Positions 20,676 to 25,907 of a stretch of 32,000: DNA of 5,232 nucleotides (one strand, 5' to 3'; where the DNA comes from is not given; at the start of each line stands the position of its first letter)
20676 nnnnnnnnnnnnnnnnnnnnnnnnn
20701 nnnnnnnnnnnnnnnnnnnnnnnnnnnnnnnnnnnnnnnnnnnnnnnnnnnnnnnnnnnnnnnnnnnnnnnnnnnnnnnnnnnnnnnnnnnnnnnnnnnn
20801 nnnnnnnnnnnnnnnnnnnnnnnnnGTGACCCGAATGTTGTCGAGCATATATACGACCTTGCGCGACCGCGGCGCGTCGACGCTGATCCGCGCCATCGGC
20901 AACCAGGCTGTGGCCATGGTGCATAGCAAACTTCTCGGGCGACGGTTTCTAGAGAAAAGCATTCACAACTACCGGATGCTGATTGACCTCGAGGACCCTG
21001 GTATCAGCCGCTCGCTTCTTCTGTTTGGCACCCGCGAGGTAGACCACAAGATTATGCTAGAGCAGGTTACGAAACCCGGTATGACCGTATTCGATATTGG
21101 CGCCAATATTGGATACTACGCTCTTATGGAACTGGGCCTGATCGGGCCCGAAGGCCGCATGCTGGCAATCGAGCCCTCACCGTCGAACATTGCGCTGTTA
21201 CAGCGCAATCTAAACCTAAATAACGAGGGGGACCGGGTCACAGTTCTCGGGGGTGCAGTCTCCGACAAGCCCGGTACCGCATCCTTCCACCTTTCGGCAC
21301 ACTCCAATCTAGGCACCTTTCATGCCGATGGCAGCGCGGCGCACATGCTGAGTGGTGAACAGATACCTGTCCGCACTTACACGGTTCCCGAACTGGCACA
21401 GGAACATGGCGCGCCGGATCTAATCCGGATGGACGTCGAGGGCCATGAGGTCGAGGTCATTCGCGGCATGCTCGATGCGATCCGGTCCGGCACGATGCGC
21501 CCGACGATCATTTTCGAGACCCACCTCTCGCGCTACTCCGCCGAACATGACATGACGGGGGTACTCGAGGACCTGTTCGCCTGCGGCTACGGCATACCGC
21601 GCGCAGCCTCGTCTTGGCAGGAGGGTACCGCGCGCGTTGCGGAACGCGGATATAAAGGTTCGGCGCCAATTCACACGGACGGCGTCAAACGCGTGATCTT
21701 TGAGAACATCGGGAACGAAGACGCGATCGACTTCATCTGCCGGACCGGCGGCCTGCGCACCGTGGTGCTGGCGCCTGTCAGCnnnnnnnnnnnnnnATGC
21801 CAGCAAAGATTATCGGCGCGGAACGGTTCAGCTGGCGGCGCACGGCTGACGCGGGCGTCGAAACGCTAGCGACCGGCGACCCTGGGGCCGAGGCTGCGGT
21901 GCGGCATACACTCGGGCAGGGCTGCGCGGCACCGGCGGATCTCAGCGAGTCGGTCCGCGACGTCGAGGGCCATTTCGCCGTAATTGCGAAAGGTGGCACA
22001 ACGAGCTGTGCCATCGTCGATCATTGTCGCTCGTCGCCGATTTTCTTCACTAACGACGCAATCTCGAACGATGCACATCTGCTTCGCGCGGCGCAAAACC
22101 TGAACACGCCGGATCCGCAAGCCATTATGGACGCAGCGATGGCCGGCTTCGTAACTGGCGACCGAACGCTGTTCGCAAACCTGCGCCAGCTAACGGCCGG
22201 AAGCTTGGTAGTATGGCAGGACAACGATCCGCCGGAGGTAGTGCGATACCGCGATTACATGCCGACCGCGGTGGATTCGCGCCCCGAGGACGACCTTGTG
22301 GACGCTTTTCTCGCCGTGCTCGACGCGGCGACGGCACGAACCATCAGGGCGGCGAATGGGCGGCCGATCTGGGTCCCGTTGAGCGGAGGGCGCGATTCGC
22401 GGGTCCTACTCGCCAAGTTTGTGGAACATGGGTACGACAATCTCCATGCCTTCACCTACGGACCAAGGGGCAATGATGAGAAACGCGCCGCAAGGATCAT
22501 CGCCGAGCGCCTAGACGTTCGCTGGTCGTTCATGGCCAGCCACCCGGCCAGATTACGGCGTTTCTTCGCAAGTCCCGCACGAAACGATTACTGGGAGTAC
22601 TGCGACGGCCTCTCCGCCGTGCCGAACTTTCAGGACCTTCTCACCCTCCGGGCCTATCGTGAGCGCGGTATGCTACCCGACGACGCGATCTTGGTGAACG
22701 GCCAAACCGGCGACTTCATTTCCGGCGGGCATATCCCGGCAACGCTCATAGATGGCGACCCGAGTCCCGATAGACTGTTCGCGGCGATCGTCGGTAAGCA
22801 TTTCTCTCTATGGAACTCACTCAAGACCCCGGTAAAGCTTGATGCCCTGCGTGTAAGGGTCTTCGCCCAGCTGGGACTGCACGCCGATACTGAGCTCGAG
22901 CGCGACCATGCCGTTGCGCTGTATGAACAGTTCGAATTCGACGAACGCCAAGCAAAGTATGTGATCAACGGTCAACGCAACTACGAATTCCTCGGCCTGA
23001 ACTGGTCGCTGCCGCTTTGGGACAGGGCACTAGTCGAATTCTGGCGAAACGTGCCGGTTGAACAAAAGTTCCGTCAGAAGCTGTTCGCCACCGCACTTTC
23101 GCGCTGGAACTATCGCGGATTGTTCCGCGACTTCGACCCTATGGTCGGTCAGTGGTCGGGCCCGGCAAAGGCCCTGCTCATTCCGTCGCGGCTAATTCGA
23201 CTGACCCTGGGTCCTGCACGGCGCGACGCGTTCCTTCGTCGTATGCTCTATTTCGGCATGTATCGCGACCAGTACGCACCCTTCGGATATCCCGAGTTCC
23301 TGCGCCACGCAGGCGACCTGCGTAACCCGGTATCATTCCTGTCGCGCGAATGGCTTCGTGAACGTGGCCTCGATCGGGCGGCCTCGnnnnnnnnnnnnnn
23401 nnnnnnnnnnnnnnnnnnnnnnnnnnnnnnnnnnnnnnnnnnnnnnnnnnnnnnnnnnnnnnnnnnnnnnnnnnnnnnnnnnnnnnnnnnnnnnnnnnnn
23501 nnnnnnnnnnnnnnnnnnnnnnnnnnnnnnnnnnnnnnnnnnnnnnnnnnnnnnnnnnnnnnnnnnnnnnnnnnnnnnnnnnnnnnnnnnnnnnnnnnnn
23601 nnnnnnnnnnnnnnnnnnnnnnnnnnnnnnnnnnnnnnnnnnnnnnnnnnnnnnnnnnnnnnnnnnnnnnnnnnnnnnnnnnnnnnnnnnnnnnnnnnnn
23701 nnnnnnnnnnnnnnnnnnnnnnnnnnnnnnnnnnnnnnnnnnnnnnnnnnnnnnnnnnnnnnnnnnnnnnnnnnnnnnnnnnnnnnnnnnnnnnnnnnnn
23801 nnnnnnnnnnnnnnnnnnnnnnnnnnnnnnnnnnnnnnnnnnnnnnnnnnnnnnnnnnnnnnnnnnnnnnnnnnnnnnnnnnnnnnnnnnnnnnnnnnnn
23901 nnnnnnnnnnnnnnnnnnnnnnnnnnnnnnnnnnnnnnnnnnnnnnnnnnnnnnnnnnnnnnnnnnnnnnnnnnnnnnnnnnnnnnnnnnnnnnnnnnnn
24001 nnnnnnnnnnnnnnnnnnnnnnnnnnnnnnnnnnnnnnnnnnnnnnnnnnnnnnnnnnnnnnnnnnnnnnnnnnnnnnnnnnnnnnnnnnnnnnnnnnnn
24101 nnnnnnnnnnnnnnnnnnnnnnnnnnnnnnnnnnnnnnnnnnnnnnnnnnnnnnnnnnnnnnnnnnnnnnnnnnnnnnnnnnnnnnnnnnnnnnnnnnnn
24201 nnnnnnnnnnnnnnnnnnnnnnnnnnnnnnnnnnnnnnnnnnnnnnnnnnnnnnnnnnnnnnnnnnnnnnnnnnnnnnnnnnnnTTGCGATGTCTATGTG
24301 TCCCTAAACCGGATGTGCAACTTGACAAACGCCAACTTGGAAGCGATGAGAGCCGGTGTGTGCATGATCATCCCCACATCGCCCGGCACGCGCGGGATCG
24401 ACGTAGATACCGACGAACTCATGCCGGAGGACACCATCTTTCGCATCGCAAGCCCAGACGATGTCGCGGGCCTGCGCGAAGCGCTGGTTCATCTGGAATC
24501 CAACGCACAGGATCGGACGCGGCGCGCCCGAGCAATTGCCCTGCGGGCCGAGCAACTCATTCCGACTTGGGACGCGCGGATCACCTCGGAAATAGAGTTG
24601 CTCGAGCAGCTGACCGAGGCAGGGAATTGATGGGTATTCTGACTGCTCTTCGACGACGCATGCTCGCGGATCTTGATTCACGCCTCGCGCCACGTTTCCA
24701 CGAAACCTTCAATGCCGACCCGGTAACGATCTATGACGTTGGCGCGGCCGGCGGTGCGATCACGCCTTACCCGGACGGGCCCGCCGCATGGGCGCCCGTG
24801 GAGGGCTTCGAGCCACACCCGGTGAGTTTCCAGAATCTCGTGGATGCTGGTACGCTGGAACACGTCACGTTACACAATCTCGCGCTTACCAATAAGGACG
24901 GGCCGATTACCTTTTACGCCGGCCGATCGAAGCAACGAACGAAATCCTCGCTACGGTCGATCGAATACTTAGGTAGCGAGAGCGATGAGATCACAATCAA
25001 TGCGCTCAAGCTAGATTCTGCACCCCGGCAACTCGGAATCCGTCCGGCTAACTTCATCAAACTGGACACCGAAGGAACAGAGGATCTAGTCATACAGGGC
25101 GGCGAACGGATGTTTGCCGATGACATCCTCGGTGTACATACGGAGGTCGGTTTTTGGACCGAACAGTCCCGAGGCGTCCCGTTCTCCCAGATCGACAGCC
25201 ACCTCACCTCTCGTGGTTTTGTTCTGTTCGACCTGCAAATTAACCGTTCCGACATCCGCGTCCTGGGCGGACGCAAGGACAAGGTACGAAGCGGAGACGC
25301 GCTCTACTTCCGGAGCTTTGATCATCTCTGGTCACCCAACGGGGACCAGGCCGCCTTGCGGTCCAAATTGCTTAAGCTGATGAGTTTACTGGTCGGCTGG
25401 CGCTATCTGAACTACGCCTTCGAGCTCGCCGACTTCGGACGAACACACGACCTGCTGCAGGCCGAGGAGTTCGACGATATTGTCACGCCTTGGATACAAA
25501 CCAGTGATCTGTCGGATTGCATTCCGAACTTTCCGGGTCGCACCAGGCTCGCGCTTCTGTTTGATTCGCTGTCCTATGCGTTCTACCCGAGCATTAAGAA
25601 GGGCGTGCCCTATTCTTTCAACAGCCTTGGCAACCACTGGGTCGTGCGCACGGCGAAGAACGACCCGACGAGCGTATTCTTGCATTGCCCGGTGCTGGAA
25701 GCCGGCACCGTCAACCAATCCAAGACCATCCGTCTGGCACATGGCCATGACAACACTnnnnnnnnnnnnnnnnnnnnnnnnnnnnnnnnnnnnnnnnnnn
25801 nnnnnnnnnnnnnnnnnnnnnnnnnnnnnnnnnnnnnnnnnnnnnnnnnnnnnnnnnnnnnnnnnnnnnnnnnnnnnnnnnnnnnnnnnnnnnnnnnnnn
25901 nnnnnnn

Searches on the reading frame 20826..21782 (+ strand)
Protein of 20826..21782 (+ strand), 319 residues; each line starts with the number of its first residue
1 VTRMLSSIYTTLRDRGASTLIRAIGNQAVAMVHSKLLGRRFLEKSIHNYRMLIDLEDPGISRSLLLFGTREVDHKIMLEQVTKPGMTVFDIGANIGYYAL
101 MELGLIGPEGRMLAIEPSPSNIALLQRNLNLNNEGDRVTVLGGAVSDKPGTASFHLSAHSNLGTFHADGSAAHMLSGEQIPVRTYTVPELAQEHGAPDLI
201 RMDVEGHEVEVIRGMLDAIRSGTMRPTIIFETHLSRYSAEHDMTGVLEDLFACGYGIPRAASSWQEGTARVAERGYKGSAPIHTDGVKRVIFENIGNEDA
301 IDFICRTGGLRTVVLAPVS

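Call 5: search_protein_families(library=pfam, proteins=[window:20826-21782:+], max_evalue=0.01)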
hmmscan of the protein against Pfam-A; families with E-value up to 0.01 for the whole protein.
window:20826-21782:+ (319 aa): 4 families
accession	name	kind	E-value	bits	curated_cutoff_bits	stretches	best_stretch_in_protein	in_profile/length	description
PF05050.19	Methyltransf_21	-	2.3e-22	80.3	22.7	1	90-255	1-171/173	Methyltransferase FkbM domain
PF02475.24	TRM5-TYW2_MTfase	-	6.1e-06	26.7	28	1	66-145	18-96/164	TRM5/TYW2 methyltransferase domain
PF05575.17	V_cholerae_RfbT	-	0.00016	21.6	27.9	1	82-216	77-211/286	Vibrio cholerae RfbT protein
PF01135.25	PCMT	-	0.0075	16.5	20.3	0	82-133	71-122/210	Protein-L-isoaspartate(D-aspartate) O-methyltransferase (PCMT)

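Call 6: search_protein_families(library=ncbifam, proteins=[window:20826-21782:+], max_evalue=0.01)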
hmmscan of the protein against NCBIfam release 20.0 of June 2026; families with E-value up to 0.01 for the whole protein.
window:20826-21782:+ (319 aa): 9 families
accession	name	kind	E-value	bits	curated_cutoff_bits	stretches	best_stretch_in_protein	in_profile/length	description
TIGR01444.1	fkbM_fam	subfamily_domain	2.3e-28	99.4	37.7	1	87-233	1-143/143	FkbM family methyltransferase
TIGR02469.1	CbiT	equivalog_domain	0.0001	22.6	78.3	1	76-144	11-78/124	precorrin-6Y C5,15-methyltransferase (decarboxylating) subunit CbiT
NF047823.1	tRNAwyosTaw2Pyroc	equivalog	0.00016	21.2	550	1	65-140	106-179/277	tRNA(Phe) (4-demethylwyosine(37)-C(7)) aminocarboxypropyltransferase Taw2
NF005640.0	PRK07402.1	equivalog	0.00031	20.4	219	1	70-130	29-88/200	precorrin-6Y C5,15-methyltransferase subunit CbiT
TIGR04364.1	methyltran_FxLD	equivalog_domain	0.00065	18.9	320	1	76-123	73-120/394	methyltransferase, FxLD system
NF041537.1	ArsM_AhpD_UU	exception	0.004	16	510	1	83-130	75-122/345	arsenite methyltransferase/AhpD domain selenoprotein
NF008390.0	PRK11188.1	equivalog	0.0064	16.1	269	1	66-116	36-83/209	23S rRNA (uridine(2552)-2'-O)-methyltransferase RlmE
NF010549.0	PRK13942.1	equivalog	0.007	15.9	282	0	83-130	76-123/215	protein-L-isoaspartate O-methyltransferase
NF047649.1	MTase_UXPK_star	exception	0.0095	15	460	0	83-131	76-124/283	methyltransferase/UXPK-star double selenoprotein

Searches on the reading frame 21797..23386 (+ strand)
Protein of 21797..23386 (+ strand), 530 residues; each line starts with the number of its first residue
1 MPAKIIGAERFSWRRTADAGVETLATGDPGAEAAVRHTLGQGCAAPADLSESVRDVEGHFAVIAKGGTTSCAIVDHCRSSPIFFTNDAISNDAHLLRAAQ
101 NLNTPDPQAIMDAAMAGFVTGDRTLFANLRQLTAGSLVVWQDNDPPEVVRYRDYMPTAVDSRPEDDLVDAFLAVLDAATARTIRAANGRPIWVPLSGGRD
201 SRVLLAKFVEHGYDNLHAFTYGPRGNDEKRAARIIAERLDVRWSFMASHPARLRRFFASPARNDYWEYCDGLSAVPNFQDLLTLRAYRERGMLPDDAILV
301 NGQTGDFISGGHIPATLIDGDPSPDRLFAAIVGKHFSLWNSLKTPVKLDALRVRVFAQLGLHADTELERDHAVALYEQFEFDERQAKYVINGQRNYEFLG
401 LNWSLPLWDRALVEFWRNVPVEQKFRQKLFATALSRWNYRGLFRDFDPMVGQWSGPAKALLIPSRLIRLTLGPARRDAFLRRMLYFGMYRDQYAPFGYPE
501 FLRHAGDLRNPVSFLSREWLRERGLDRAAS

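Call 5: search_protein_families(library=pfam, proteins=[window:21797-23386:+], max_evalue=0.01)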
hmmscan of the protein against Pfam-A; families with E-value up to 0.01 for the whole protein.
window:21797-23386:+ (530 aa): 2 families
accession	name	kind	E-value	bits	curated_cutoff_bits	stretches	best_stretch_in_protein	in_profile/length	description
PF00733.27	Asn_synthase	-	2.6e-09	37.6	21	1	174-433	5-262/354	Asparagine synthase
PF06508.19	QueC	-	0.0052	16.7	22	1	194-244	5-56/210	Queuosine biosynthesis protein QueC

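Call 6: search_protein_families(library=ncbifam, proteins=[window:21797-23386:+], max_evalue=0.01)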
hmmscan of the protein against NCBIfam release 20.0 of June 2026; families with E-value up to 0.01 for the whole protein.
window:21797-23386:+ (530 aa): 5 families
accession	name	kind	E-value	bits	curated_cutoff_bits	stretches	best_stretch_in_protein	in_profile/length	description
TIGR03108.1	eps_aminotran_1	hypoth_equivalog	1.1e-08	34.2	816.9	1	103-244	174-316/628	XrtA/PEP-CTERM system amidotransferase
TIGR01536.1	asn_synth_AEB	equivalog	3.7e-07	29.5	267.1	1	53-244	117-311/517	asparagine synthase (glutamine-hydrolyzing)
TIGR03104.1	trio_amidotrans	equivalog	3.8e-05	22.1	570.1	1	106-230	176-302/589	N-acetylglutaminylglutamine amidotransferase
TIGR00364.1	TIGR00364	equivalog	0.00063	19.4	150.3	1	194-243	4-54/201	7-cyano-7-deazaguanine synthase QueC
NF033535.1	lass_lactam_cya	exception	0.0055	15.3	525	0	399-427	542-570/668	lasso peptide isopeptide bond-forming cyclase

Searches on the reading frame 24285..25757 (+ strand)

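Call 5: search_protein_families(library=pfam, proteins=[window:24285-25757:+], max_evalue=0.01)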
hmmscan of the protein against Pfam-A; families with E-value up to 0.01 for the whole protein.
window:24285-25757:+ (491 aa): 1 family
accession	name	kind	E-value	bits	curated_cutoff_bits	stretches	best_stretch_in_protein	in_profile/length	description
PF05050.19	Methyltransf_21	-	1.9e-09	38.3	22.7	1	172-313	26-172/173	Methyltransferase FkbM domain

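Call 6: search_protein_families(library=ncbifam, proteins=[window:24285-25757:+], max_evalue=0.01)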
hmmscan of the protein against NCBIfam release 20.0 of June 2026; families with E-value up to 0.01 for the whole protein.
window:24285-25757:+ (491 aa): 1 family
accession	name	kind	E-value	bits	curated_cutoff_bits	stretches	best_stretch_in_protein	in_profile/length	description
TIGR01444.1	fkbM_fam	subfamily_domain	4.4e-15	56.4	37.7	1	148-287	1-141/143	FkbM family methyltransferase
